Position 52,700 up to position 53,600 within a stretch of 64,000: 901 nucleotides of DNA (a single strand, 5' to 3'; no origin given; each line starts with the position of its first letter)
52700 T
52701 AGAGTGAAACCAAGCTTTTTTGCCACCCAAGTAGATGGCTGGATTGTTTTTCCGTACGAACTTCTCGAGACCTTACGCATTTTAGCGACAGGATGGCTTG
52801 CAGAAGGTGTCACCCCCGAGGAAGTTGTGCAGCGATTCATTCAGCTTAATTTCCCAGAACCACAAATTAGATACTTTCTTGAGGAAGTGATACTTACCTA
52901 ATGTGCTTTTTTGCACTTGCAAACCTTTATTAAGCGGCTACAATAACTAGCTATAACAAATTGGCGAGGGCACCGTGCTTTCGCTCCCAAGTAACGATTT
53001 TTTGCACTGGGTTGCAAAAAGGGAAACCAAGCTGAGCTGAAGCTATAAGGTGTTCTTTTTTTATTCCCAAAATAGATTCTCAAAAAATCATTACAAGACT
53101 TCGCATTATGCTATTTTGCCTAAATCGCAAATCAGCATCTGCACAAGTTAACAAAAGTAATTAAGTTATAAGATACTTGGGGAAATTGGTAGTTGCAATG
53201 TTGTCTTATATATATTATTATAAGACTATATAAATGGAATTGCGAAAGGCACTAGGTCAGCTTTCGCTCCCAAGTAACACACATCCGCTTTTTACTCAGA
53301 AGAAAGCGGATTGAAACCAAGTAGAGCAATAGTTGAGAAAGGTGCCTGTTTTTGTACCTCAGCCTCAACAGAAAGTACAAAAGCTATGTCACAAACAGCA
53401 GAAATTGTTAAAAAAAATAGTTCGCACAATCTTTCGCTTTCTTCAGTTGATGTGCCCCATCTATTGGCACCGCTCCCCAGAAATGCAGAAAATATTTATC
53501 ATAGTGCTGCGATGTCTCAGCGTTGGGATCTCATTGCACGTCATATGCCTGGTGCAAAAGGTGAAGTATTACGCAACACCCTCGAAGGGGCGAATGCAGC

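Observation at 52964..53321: Two copies of an RNA-like motif with an identical 19-mer and covarying hairpins, 280 bp apart, in the PRTase / HD-protein intergenic region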

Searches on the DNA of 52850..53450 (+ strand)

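Call 4: search_rna_families(source=window, start=52850, end=53450, threshold=evalue, max_evalue=10, show_alignments=4)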
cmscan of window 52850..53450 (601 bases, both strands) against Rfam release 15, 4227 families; matches with E-value up to 10: 5.
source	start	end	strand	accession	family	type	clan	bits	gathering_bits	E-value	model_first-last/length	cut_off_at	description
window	53090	53119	+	RF01378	CRISPR-DR65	Gene; CRISPR;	-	17.2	43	8.9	1-37/37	no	CRISPR RNA direct repeat element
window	53094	53119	+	RF03840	mir-3064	Gene; miRNA;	-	16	76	1.5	21-46/67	no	mir-3064 microRNA precursor family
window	53299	53317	+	RF01322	CRISPR-DR9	Gene; CRISPR;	-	15.8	45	1.7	1-37/37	no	CRISPR RNA direct repeat element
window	53288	53317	-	RF01315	CRISPR-DR2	Gene; CRISPR;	CL00014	15.7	37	7.6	1-30/30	no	CRISPR RNA direct repeat element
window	53200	53240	+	RF02350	psRNA6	Gene; sRNA;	-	9.2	60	4.4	1-333/333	no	Nitrosomonas sRNA psRNA6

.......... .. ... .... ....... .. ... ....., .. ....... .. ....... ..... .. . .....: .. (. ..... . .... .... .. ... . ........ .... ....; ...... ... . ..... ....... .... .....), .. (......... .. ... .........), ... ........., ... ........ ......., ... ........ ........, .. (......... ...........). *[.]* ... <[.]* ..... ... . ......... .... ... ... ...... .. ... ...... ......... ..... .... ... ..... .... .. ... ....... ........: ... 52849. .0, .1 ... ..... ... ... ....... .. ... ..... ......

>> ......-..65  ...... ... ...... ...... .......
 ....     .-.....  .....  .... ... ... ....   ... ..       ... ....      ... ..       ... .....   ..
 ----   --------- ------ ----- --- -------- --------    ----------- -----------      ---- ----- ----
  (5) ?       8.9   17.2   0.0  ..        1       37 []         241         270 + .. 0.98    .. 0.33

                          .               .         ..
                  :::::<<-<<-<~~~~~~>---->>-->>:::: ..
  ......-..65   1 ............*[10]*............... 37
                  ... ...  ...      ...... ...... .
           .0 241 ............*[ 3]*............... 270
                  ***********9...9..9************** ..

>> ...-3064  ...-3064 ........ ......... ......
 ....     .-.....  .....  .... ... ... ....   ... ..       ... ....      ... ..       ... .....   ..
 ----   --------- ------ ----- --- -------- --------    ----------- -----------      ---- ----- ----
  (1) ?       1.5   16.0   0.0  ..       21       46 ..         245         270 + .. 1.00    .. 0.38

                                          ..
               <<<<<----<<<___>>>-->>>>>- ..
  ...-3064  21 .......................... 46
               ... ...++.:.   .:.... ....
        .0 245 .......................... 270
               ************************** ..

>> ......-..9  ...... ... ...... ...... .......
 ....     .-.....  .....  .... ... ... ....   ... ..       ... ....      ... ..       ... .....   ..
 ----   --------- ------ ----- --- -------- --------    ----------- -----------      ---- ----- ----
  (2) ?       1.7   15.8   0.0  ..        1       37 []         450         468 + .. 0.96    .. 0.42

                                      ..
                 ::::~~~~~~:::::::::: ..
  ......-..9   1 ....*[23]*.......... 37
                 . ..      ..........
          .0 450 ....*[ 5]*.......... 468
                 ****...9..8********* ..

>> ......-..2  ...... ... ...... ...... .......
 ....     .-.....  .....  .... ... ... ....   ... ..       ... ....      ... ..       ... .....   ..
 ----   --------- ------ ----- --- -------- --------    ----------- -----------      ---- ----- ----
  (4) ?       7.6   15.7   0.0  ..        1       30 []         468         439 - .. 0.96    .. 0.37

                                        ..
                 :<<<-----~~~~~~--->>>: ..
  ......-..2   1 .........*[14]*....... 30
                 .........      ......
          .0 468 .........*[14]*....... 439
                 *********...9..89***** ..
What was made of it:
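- On Any Rfam 15 family (including purine, ykkC/PRPP/ppGpp, ZTP, NMT1, THF, T-box, PyrR): An E up to 10 scan of 52850-53450 gave only chance CRISPR/miRNA fragments of 17 bits or less (call 4).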

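Call 36: build_rna_model(alignment_id=A2, structure=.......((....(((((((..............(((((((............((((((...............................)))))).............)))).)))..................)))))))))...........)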
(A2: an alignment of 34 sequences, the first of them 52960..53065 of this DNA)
Model R1 built from alignment A2 (34 sequences, 155 columns); structure: as given.
model positions 109; base pairs 22; branch points 0; effective number of sequences 3.02; information 0.59 bits per position. Calibrated on 0.2 Mb of random sequence (short: E-values are rough).
structure used (alignment columns):
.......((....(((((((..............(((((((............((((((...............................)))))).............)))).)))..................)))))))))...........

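Call 37: search_with_rna_model(model_id=R1, sources=[window, L001, L002, L003, L004, L009, L011, L012, L019, L022, L026, L035, L037, L038, L053, L055, L056, L061, L063, L067, L068, L074, L076, L078, L080, L087, L089, L090, L104, L108, L109, L112, L116, L122, L123, L010, L013, L005, L006, L007, L008, L014, L015, L016, L017, L018, L020, L021, L023, L024, L025], max_evalue=1, make_alignment=true)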
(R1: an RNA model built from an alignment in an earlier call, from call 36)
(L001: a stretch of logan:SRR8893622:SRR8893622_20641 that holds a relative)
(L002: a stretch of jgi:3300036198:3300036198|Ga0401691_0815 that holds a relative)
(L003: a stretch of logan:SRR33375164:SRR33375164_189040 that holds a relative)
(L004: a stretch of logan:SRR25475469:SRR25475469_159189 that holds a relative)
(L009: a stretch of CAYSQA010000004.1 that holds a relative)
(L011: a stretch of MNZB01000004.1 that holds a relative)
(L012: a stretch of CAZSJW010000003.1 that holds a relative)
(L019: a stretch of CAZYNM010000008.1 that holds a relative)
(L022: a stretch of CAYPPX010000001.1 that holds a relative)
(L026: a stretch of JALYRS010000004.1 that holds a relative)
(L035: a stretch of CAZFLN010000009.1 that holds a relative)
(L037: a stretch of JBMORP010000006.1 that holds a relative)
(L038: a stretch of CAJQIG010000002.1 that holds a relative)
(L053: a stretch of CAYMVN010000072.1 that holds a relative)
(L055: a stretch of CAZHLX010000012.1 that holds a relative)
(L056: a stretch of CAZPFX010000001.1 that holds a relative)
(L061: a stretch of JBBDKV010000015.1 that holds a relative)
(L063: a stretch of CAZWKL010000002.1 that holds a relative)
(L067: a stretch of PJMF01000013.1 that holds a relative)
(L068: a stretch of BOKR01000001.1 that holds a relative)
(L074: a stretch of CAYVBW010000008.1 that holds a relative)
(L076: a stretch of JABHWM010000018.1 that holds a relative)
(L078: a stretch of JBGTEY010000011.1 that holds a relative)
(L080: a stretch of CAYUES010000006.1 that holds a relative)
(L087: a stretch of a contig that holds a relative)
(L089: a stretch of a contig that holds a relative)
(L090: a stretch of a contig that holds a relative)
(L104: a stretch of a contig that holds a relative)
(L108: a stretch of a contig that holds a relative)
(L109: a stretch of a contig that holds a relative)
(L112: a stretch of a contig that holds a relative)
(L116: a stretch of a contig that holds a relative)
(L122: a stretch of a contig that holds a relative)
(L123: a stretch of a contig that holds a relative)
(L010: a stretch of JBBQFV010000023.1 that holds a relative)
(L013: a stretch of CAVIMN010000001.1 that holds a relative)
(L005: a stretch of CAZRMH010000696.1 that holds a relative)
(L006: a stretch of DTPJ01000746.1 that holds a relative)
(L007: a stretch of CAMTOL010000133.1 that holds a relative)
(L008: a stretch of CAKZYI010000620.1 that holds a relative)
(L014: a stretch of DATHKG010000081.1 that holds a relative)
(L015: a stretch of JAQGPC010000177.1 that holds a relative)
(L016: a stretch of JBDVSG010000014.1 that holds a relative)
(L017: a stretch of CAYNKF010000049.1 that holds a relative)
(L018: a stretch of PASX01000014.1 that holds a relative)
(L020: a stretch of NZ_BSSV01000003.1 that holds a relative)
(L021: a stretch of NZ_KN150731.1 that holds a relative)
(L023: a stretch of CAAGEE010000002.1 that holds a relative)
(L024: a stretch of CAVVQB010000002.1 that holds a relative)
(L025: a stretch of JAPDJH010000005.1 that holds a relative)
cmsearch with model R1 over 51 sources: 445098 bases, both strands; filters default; matches with E-value up to 1: 45.
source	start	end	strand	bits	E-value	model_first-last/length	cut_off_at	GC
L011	4929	5033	-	101.2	2.3e-23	1-109/109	no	0.5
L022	213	315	+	97.8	1.8e-22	1-109/109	no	0.5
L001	3261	3363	+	94.3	1.5e-21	1-109/109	no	0.45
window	52961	53063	+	94.2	1.5e-21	1-109/109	no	0.46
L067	3417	3517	-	93.9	1.9e-21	1-109/109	no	0.48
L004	729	831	+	93.7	2.2e-21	1-109/109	no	0.43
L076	672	774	-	93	3.2e-21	1-109/109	no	0.5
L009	2072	2174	+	92.6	4.1e-21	1-109/109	no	0.51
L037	2608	2710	-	91.8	6.8e-21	1-109/109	no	0.52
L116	4337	4438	+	91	1.1e-20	1-109/109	no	0.55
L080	5221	5322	+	90.4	1.6e-20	1-109/109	no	0.39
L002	4745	4850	+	90.3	1.7e-20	1-109/109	no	0.45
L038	4417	4527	+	88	6.7e-20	1-109/109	no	0.44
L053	4507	4618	-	87.2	1.1e-19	1-109/109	no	0.45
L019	3668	3781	+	87.1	1.2e-19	1-109/109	no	0.4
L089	2115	2224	+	86.5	1.6e-19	1-109/109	no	0.47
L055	5478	5588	-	85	4e-19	1-109/109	no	0.45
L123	4122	4218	-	83.8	8.2e-19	1-109/109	no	0.4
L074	6712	6818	+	83.6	9.5e-19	1-109/109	no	0.36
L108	6372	6484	-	82.9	1.4e-18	1-109/109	no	0.47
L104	1853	1965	+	81.9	2.6e-18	1-109/109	no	0.5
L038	4717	4834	+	81.5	3.4e-18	1-109/109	no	0.5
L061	925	1030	+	79.4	1.2e-17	1-109/109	no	0.41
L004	1034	1153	+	76.6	6.5e-17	1-109/109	no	0.47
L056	7173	7289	+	76.6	6.7e-17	1-109/109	no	0.46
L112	3016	3132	-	76.5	7e-17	1-109/109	no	0.47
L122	7435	7554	-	76.4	7.3e-17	1-109/109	no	0.44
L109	5163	5269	+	75.2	1.5e-16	1-109/109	no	0.41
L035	3322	3420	+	74.7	2.1e-16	1-109/109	no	0.48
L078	4281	4386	-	74.6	2.2e-16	1-109/109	no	0.43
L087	3985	4097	+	73.9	3.3e-16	1-109/109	no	0.51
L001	3583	3699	+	72.7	7.1e-16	1-109/109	no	0.43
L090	2172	2295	-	69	6.4e-15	1-109/109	no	0.48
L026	1279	1374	+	68.2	1e-14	1-109/109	no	0.49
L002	5116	5244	+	62.5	3.4e-13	1-109/109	no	0.5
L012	2625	2757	-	60.6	1e-12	1-109/109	no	0.36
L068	2938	3063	+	60.5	1.1e-12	1-109/109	no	0.4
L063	6136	6247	+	50.7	4.1e-10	1-109/109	no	0.46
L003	1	102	+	49.4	9.4e-10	25-109/109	5'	0.48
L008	94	192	-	18.5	0.12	1-109/109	no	0.4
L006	2398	2477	+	17.3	0.25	24-92/109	no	0.47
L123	4123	4218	+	16.1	0.5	1-109/109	no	0.41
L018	2993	3037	-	15.3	0.84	30-79/109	no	0.44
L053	4508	4619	+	15.1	0.91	1-109/109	no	0.45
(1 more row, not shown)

Alignment A3: 45 matches aligned to the model, 194 columns, each read 5' to 3' on its own strand. Consensus structure (alignment columns), stored with it:
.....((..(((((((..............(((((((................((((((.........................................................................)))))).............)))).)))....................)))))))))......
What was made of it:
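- On Mobile or DNA repeat (REP/MITE/att): The reverse strand scores about 15 bits (call 37).
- The reverse strand scores about 15 bits against 75-100 bits (call 37).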

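Call 38: search_with_rna_model(model_id=R1, sources=[window, L001, L002, L004, L009, L011, L012, L019, L022, L026, L035, L037, L038, L053, L055, L056, L061, L063, L067, L068, L074, L076, L078, L080, L087, L089, L090, L104, L108, L109, L112, L116, L122, L123], max_evalue=0.000001, make_alignment=true)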
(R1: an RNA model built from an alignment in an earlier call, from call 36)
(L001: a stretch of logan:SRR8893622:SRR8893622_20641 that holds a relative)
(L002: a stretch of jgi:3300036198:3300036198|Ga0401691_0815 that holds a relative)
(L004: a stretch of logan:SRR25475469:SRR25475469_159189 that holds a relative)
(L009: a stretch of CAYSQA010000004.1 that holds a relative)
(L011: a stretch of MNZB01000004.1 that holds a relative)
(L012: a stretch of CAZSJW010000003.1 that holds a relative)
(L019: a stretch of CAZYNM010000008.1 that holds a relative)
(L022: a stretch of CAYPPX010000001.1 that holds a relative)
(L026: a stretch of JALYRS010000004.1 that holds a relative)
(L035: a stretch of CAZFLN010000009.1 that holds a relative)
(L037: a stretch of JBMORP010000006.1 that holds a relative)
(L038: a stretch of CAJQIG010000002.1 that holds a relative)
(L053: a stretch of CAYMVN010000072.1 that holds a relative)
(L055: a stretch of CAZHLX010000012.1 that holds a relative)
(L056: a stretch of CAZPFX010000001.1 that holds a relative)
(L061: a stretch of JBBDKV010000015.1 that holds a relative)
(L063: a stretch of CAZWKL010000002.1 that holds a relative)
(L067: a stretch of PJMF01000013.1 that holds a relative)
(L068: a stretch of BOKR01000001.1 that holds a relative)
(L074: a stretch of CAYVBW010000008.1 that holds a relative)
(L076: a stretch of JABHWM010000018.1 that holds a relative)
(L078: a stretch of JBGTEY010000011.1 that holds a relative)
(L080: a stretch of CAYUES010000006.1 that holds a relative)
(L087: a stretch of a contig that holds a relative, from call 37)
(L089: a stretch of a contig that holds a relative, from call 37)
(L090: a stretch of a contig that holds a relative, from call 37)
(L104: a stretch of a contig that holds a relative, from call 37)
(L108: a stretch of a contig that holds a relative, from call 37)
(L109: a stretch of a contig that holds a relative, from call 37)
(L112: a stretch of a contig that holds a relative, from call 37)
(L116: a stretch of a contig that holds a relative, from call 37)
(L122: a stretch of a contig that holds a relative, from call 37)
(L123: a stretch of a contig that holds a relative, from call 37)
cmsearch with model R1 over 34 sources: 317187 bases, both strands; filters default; matches with E-value up to 0.000001: 39.
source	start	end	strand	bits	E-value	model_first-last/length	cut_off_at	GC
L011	4929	5033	-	101.2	1.6e-23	1-109/109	no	0.5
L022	213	315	+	97.8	1.3e-22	1-109/109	no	0.5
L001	3261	3363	+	94.3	1.1e-21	1-109/109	no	0.45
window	52961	53063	+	94.2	1.1e-21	1-109/109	no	0.46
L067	3417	3517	-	93.9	1.4e-21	1-109/109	no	0.48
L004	729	831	+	93.7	1.5e-21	1-109/109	no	0.43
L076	672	774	-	93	2.3e-21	1-109/109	no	0.5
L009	2072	2174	+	92.6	2.9e-21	1-109/109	no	0.51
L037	2608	2710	-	91.8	4.9e-21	1-109/109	no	0.52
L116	4337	4438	+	91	7.7e-21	1-109/109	no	0.55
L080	5221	5322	+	90.4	1.1e-20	1-109/109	no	0.39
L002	4745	4850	+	90.3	1.2e-20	1-109/109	no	0.45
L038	4417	4527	+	88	4.8e-20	1-109/109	no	0.44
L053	4507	4618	-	87.2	7.5e-20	1-109/109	no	0.45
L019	3668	3781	+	87.1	8.3e-20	1-109/109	no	0.4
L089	2115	2224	+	86.5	1.2e-19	1-109/109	no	0.47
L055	5478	5588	-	85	2.8e-19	1-109/109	no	0.45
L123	4122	4218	-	83.8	5.9e-19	1-109/109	no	0.4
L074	6712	6818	+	83.6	6.7e-19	1-109/109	no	0.36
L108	6372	6484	-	82.9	1e-18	1-109/109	no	0.47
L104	1853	1965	+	81.9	1.9e-18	1-109/109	no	0.5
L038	4717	4834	+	81.5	2.4e-18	1-109/109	no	0.5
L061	925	1030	+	79.4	8.7e-18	1-109/109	no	0.41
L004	1034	1153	+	76.6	4.6e-17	1-109/109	no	0.47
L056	7173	7289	+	76.6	4.7e-17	1-109/109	no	0.46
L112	3016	3132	-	76.5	5e-17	1-109/109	no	0.47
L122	7435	7554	-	76.4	5.2e-17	1-109/109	no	0.44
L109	5163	5269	+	75.2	1.1e-16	1-109/109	no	0.41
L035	3322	3420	+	74.7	1.5e-16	1-109/109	no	0.48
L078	4281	4386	-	74.6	1.6e-16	1-109/109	no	0.43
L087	3985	4097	+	73.9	2.3e-16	1-109/109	no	0.51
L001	3583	3699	+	72.7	5.1e-16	1-109/109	no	0.43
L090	2172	2295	-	69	4.6e-15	1-109/109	no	0.48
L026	1279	1374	+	68.2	7.5e-15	1-109/109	no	0.49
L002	5116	5244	+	62.5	2.4e-13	1-109/109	no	0.5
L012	2625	2757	-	60.6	7.3e-13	1-109/109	no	0.36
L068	2938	3063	+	60.5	8.1e-13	1-109/109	no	0.4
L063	6136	6247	+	50.7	2.9e-10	1-109/109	no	0.46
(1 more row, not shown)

Alignment A4: 39 matches aligned to the model, 163 columns, each read 5' to 3' on its own strand. Consensus structure (alignment columns), stored with it:
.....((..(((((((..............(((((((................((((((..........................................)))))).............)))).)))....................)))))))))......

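Call 52: search_with_rna_model(model_id=R1, sources=[L124, L125, L126, L127, L128, L129, L130, L131, L132, L133, L134, L135, L136, L137, L138, L139, L140, L141, L142, L143, L144, L145, L146, L147, L148, L149, L150, L151, L152], max_evalue=0.001)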
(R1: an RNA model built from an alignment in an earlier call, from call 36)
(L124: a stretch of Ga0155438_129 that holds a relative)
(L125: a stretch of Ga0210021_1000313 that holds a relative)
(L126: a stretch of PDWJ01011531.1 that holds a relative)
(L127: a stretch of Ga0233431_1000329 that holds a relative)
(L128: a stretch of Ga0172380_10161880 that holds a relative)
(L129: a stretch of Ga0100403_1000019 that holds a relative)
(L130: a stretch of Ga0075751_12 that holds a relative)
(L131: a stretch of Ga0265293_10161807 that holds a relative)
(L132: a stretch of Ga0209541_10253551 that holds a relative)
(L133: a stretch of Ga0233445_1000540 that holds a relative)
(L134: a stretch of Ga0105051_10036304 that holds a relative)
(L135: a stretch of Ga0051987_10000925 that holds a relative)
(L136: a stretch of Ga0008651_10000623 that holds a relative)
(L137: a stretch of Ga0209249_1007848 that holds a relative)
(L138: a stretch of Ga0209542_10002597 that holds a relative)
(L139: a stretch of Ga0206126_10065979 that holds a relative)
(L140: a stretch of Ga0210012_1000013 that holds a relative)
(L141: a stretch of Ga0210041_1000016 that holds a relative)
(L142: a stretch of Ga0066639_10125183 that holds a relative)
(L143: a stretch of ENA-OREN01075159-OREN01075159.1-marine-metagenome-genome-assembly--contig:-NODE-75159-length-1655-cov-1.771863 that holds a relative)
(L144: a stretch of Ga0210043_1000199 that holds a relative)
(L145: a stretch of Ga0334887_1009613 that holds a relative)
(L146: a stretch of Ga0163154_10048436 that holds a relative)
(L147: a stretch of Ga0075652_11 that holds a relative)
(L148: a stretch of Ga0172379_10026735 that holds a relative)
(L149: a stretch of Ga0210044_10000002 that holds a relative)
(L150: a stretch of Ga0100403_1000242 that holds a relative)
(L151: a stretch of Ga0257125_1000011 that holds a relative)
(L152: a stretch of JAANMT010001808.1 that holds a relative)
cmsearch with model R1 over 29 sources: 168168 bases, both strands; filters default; matches with E-value up to 0.001: 32.
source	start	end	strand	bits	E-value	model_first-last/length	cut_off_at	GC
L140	7629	7733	+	101.2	8.7e-24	1-109/109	no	0.5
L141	3115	3219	+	101.2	8.7e-24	1-109/109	no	0.5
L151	4507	4609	+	97.2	9.9e-23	1-109/109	no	0.5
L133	577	679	+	96.6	1.4e-22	1-109/109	no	0.5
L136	741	843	-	93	1.2e-21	1-109/109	no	0.5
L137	1752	1854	+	93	1.2e-21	1-109/109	no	0.5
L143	321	423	-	93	1.2e-21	1-109/109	no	0.5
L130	3308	3409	+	91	4.1e-21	1-109/109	no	0.55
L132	828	929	+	91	4.1e-21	1-109/109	no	0.55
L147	3173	3274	+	91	4.1e-21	1-109/109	no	0.55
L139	1521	1631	-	88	2.5e-20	1-109/109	no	0.44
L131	499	612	-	86.6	5.8e-20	1-109/109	no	0.5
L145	2745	2851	+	83.6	3.6e-19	1-109/109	no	0.36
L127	5865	5976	-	82.3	7.7e-19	1-109/109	no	0.49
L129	86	198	+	81.9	9.8e-19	1-109/109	no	0.5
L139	1214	1331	-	81.5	1.3e-18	1-109/109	no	0.5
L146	2152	2259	-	81.3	1.4e-18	1-109/109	no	0.44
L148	5476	5588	-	81.2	1.5e-18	1-109/109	no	0.45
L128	331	428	-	80.1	3e-18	1-109/109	no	0.48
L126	157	271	+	78.2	9.6e-18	1-109/109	no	0.42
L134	2700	2816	-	77.8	1.2e-17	1-109/109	no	0.53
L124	765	877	+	77.5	1.5e-17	1-109/109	no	0.52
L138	663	775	-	77.5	1.5e-17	1-109/109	no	0.52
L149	987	1099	-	76.8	2.2e-17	1-109/109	no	0.42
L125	2992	3108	-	76.6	2.5e-17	1-109/109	no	0.46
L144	9364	9480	-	76.6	2.5e-17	1-109/109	no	0.46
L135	8150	8266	+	76.5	2.6e-17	1-109/109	no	0.47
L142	1635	1724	+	74.3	1e-16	1-96/109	3'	0.53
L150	8266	8378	-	73.9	1.2e-16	1-109/109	no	0.51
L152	740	850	-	63.6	6.3e-14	1-109/109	no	0.51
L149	640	767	-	61.7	2e-13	1-109/109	no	0.48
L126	480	606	+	60.5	4.1e-13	1-109/109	no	0.5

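Call 75: search_rna_families(sources=[L011, L019, L080, L067, L116, L035], threshold=evalue, max_evalue=1)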
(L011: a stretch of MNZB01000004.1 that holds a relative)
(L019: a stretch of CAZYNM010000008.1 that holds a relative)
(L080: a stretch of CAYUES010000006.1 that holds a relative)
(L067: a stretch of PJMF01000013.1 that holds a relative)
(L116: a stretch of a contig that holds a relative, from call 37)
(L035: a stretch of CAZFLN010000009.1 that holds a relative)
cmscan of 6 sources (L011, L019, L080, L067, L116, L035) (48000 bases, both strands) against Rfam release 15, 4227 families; matches with E-value up to 1: 9.
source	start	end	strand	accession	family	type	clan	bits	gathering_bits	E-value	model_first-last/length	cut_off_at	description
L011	5504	5916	+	RF00023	tmRNA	Gene;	CL00001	86.8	47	2.1e-32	1-374/374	no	transfer-messenger RNA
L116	3850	4245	-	RF00023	tmRNA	Gene;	CL00001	83.2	47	6.7e-31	1-374/374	no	transfer-messenger RNA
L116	7010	7083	-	RF00005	tRNA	Gene; tRNA;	CL00001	71.2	29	1.1e-13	1-71/71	no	tRNA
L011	3357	3430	+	RF00005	tRNA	Gene; tRNA;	CL00001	67.9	29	8.9e-13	1-71/71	no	tRNA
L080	1366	1451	+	RF00005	tRNA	Gene; tRNA;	CL00001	60.1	29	1.3e-10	1-71/71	no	tRNA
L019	360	445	+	RF00005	tRNA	Gene; tRNA;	CL00001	58.5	29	3.4e-10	1-71/71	no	tRNA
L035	6381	6453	-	RF00005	tRNA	Gene; tRNA;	CL00001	57.7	29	5.8e-10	1-71/71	no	tRNA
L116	7009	7083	+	RF04354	Plastid-ycf2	Cis-reg;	-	29.7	65.7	0.032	1-75/75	no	Plastid-ycf2 5UTR RNA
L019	1123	1183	-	RF00188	SNORD103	Gene; snRNA; snoRNA; CD-box;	-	25.5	45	0.5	1-83/83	no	Small nucleolar RNA SNORD103/SNORD85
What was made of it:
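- On Any Rfam 15 family (including purine, ykkC/PRPP/ppGpp, ZTP, NMT1, THF, T-box, PyrR): Six other loci gave nothing at the motif positions (call 75).
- Closest known: ykkC subtype 2c, the. Different: No sequence or structure similarity: no Rfam ykkC-clan match even at E up to 10 (calls 4, 75). ykkC RNAs use two coaxial stacks, whereas this is a single rod with an internal loop.
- There is no Rfam PyrR-binding-site match (calls 4, 75).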
